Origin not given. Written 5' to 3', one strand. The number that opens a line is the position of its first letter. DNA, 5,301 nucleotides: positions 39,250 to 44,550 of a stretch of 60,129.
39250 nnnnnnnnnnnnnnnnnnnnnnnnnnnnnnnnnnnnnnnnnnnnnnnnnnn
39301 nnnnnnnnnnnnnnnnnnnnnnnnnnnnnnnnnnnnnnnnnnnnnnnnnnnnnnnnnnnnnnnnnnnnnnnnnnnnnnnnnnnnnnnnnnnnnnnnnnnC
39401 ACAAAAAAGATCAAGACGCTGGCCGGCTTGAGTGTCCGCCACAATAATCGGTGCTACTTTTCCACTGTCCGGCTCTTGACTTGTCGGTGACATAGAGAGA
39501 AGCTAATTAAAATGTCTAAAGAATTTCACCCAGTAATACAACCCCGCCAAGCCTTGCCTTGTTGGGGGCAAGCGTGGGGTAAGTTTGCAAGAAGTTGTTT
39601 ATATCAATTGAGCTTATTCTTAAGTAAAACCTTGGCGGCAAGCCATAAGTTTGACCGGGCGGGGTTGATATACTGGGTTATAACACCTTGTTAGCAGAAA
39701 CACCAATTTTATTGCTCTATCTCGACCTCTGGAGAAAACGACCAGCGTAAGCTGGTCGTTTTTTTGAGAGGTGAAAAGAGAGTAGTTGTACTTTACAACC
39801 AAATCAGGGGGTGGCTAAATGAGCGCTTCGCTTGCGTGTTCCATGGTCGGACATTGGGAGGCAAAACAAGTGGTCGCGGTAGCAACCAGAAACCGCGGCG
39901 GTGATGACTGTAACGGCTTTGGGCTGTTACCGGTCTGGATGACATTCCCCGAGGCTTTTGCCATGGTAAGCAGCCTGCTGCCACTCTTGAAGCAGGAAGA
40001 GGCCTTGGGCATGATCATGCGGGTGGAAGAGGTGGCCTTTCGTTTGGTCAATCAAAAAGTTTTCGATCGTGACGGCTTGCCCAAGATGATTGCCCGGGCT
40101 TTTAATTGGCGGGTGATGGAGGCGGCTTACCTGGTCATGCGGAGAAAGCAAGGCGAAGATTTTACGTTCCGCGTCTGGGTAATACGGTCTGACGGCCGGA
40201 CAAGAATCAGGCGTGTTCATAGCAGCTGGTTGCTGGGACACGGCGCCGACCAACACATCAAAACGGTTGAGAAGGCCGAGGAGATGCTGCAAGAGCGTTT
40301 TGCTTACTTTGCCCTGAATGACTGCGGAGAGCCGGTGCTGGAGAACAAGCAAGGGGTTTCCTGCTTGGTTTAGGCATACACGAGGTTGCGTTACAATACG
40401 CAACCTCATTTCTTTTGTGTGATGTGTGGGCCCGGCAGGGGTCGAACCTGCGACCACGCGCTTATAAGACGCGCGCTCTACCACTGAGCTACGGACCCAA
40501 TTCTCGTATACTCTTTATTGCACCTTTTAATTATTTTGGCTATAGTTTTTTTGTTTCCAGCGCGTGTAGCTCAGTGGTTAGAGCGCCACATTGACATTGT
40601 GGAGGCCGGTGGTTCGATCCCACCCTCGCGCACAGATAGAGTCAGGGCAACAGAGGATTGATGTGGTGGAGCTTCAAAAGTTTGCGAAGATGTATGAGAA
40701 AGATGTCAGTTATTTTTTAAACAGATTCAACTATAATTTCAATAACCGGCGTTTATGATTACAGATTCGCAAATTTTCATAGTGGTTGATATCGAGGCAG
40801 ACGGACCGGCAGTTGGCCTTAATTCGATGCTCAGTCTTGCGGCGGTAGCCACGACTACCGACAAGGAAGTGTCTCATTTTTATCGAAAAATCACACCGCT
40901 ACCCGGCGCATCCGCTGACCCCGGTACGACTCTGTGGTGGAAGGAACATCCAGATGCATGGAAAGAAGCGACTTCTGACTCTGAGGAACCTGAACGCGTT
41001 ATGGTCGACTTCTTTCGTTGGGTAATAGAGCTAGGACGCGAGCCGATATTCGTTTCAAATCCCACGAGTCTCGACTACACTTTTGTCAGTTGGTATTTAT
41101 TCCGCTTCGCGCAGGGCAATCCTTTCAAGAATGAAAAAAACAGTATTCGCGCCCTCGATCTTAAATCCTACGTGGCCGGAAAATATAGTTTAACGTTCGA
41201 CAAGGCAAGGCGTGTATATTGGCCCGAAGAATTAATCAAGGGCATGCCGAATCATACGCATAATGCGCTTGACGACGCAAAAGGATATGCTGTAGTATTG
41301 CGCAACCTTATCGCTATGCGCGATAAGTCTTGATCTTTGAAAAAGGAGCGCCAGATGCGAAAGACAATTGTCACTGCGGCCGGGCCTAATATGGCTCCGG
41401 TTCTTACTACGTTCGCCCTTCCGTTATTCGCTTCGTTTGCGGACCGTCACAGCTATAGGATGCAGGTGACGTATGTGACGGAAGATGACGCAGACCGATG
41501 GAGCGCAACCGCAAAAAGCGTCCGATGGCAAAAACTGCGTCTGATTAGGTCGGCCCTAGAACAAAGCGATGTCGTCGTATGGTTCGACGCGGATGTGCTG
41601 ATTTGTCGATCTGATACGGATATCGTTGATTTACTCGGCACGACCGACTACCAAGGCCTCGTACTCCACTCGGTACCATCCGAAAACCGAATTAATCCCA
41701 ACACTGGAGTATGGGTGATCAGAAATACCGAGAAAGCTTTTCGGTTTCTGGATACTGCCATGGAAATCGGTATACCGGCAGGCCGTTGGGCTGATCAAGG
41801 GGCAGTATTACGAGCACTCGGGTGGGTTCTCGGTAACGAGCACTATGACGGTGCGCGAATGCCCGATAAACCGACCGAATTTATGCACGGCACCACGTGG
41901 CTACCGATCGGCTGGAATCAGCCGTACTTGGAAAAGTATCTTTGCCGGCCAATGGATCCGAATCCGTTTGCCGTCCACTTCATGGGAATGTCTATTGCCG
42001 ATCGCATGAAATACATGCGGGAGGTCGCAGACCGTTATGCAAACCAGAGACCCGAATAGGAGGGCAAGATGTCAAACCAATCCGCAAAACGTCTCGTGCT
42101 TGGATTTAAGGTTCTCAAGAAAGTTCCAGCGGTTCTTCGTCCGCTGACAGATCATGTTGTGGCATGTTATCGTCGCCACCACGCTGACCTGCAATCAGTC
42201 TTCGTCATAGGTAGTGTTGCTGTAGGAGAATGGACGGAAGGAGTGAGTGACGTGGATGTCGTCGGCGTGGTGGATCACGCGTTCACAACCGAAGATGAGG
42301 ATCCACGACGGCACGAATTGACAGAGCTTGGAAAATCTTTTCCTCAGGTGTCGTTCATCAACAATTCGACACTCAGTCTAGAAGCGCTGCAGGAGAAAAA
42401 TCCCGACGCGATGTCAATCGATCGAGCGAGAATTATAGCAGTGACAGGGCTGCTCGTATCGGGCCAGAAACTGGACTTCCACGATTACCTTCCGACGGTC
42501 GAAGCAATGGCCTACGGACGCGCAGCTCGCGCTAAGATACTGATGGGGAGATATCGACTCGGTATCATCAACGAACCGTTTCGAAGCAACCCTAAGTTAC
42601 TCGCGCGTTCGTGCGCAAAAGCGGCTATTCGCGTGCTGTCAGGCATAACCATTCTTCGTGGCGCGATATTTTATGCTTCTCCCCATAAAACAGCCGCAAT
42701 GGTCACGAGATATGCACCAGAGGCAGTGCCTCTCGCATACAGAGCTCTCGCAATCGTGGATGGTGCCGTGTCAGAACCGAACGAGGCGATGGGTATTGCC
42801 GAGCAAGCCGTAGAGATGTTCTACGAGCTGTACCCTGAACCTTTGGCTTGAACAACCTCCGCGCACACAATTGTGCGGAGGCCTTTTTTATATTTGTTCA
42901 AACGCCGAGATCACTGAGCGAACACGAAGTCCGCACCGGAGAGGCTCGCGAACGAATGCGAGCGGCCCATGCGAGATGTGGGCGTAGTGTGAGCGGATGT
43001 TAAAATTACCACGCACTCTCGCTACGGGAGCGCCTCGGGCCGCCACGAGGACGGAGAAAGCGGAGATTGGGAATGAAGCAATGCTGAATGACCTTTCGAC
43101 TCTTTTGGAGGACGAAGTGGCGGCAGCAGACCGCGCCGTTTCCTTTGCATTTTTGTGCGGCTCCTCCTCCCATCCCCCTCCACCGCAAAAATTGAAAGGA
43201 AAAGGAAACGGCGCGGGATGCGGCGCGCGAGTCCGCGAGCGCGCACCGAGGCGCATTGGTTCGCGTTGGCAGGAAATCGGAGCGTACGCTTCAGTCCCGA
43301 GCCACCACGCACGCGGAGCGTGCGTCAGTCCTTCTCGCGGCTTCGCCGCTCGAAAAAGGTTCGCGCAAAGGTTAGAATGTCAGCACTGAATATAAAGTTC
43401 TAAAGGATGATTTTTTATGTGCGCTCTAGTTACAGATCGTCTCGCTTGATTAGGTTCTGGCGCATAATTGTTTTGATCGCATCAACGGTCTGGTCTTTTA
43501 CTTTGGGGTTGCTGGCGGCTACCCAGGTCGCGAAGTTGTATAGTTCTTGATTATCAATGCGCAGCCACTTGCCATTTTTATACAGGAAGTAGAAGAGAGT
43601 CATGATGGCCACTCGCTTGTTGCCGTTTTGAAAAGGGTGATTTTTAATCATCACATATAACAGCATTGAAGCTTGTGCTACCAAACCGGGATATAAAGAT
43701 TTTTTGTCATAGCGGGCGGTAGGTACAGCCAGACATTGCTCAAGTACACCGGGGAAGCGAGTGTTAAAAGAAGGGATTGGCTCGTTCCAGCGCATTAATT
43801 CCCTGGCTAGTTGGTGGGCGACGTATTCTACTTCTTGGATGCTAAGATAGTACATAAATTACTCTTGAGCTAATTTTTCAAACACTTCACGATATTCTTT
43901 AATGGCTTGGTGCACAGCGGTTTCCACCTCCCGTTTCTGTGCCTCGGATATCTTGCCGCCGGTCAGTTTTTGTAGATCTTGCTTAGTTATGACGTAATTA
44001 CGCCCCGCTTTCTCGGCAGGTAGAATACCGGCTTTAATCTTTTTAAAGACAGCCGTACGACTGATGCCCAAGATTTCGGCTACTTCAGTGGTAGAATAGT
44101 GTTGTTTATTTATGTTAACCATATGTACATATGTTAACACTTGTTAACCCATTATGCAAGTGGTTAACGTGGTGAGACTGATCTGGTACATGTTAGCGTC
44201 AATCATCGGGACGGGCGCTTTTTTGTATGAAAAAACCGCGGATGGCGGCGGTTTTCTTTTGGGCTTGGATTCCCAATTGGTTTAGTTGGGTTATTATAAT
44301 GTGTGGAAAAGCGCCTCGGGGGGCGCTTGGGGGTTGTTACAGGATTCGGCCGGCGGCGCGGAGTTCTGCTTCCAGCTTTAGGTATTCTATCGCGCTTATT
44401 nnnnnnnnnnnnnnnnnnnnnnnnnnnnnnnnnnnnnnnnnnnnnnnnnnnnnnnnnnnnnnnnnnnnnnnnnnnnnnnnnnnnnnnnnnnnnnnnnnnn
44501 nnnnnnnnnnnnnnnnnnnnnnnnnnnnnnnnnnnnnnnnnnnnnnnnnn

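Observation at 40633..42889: tRNA-Val-adjacent islet: DEDDh exonuclease, GT-A glycosyltransferase and nucleotidyltransferase operon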

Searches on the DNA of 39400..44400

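Call 100: search_rna_families(source=window, start=39400, end=44400, threshold=evalue, max_evalue=0.1)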
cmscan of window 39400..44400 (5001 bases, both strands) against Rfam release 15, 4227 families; matches with E-value up to 0.1: 4.
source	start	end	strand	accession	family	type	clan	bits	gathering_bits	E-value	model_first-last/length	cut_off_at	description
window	40427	40498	-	RF00005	tRNA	Gene; tRNA;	CL00001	71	29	1.3e-14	1-71/71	no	tRNA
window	40560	40632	+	RF00005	tRNA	Gene; tRNA;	CL00001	70.1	29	2.3e-14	1-71/71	no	tRNA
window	40560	40633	-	RF04354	Plastid-ycf2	Cis-reg;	-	37.5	65.7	2.5e-05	1-75/75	no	Plastid-ycf2 5UTR RNA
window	40526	40600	-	RF02248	Six3os1_3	Gene; lncRNA;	-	20.4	40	0.042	1-75/75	no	Six3os1 conserved region 3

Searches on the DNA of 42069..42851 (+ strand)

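Call 99: search_rna_families(sources=[L018, L020, L033, L019], threshold=evalue, max_evalue=0.1)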
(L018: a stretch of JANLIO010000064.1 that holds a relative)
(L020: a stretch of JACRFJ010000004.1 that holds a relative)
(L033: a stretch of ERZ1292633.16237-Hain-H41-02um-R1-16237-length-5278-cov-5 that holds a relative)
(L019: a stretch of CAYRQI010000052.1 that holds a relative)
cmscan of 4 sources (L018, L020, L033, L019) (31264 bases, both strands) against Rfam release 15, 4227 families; matches with E-value up to 0.1: 6.
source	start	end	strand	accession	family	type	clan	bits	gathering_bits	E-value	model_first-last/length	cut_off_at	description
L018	407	479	+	RF00005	tRNA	Gene; tRNA;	CL00001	68.6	29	3.8e-13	1-71/71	no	tRNA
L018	196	269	-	RF00005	tRNA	Gene; tRNA;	CL00001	67.5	29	7.5e-13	1-71/71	no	tRNA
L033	256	328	+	RF00005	tRNA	Gene; tRNA;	CL00001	65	29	3.6e-12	1-71/71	no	tRNA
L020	4408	4478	+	RF00005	tRNA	Gene; tRNA;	CL00001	62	29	2.4e-11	1-71/71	no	tRNA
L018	195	269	+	RF04354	Plastid-ycf2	Cis-reg;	-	28.3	65.7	0.051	1-75/75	no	Plastid-ycf2 5UTR RNA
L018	576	641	+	RF00023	tmRNA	Gene;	CL00001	15.9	47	0.012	1-374/374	no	transfer-messenger RNA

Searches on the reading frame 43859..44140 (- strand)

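Call 4: search_protein_families(library=pfam, proteins=[window:43859-44140:-], max_evalue=0.1)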
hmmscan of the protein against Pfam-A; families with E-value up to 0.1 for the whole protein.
window:43859-44140:- (93 aa): 18 families
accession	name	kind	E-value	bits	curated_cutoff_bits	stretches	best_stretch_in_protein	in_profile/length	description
PF12728.13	HTH_17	-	5.5e-10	39.8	27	1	15-58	2-45/51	Helix-turn-helix domain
PF02954.25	HTH_8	-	0.00035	20.7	22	1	11-37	15-41/42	Bacterial regulatory protein, Fis family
PF08279.18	HTH_11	-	0.00081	19.7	25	1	5-37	6-38/55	HTH domain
PF18024.7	HTH_50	-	0.0011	19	27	1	12-36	21-45/50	Helix-turn-helix domain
PF04297.20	UPF0122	-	0.0012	19.5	22.7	1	12-37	31-56/101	Putative helix-turn-helix protein, YlxM / p13 like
PF08281.18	Sigma70_r4_2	-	0.0021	18.1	25.7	1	14-36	26-48/54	Sigma-70, region 4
PF13384.12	HTH_23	-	0.0064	16.7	24.6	1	13-33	16-36/50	Homeodomain-like domain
PF15943.11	YdaS_toxin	-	0.014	15.7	30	1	16-66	10-53/65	Bacterial toxin YdaS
PF21531.3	Rv2175c_wHTH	-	0.033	14.6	27.1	0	14-50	15-51/57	DNA-binding protein Rv2175c, wHTH domain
PF14549.12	P22_Cro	-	0.035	14.3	30.2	0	17-56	12-49/60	DNA-binding transcriptional regulator Cro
PF02796.21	HTH_7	-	0.039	14.5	23.8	1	15-36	22-43/45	Helix-turn-helix domain of resolvase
PF13986.11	DUF4224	-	0.044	14.2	22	0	51-70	2-21/45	Domain of unknown function (DUF4224)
PF05215.19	Spiralin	-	0.05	14.6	25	0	52-83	1-38/81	Spiralin domain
PF13518.12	HTH_28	-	0.056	14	25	0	13-31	11-29/52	Helix-turn-helix domain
PF05930.18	Phage_AlpA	-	0.06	13.7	21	0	18-41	7-30/51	Prophage CP4-57 regulatory protein (AlpA)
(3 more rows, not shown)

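Call 5: search_protein_families(library=padloc, proteins=[window:43859-44140:-], max_evalue=0.1)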
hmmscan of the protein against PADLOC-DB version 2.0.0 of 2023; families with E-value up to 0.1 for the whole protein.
window:43859-44140:- (93 aa): 4 families
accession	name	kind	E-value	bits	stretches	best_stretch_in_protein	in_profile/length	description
PDLC04133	mad1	-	1.5e-09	36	1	11-60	2-51/60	mads_1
PDLC03252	MTase_II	-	0.0012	16.2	1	13-58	3-48/365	Type II methyltransferase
PDLC02976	WH_III-A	-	0.012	14.3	1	8-75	12-80/104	-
PDLC02810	DpdA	-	0.023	12.1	1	57-85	89-117/224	DpdA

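Call 7: search_protein_families(library=ncbifam, proteins=[window:43859-44140:-], max_evalue=0.1)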
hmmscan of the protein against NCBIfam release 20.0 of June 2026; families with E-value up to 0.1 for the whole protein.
window:43859-44140:- (93 aa): 18 families
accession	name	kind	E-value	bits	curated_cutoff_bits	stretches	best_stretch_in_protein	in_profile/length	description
TIGR01764.1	excise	domain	3.1e-09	37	28.8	1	15-58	2-45/49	excisionase family DNA-binding protein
NF040990.2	MamR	equivalog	1e-08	35.3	100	1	11-57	40-86/91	magnetosome protein MamR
NF045758.2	YlxM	equivalog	7.5e-06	26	80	1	12-36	30-54/72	YlxM family DNA-binding protein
NF038291.1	rep_pAB02_ORF2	subfamily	0.0008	19.8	85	1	14-83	2-72/172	plasmid replication DNA-binding protein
NF033518.0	transpos_IS607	equivalog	0.0017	17.9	110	1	19-71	2-55/187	IS607 family transposase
TIGR00122.1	birA_repr_reg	equivalog_domain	0.0022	17.8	70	1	13-36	13-35/69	biotin operon repressor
NF040820.1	trans_reg_LrpA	equivalog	0.0035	17.2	250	1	16-64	20-65/141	HTH-type transcriptional regulator LrpA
NF047737.1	antiphage_MADS1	equivalog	0.0045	17.2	80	1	18-57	7-46/49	methylation-associated defense system helix-turn-helix domain-containing protein MAD1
TIGR02609.1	doc_partner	hypoth_equivalog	0.012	16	55.9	1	63-92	46-74/74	putative addiction module antidote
NF006328.0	PRK08558.1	equivalog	0.015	14.9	184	1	2-50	11-59/238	adenine phosphoribosyltransferase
NF001066.0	PRK00118.1-1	equivalog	0.021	15.2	147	1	12-37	33-58/110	putative DNA-binding protein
NF001069.0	PRK00118.1-5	equivalog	0.027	14.8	194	1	13-57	33-77/110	putative DNA-binding protein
TIGR04381.1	HTH_TypR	domain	0.03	14.3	30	0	12-36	19-43/49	TyrR/PhhR family helix-turn-helix DNA-binding protein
NF008846.0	PRK11886.1-1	equivalog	0.033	13.5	353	1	8-37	11-40/312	bifunctional biotin--[acetyl-CoA-carboxylase] ligase/biotin operon repressor BirA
NF001071.0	PRK00118.2-1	equivalog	0.047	14.1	160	1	13-38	33-58/117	putative DNA-binding protein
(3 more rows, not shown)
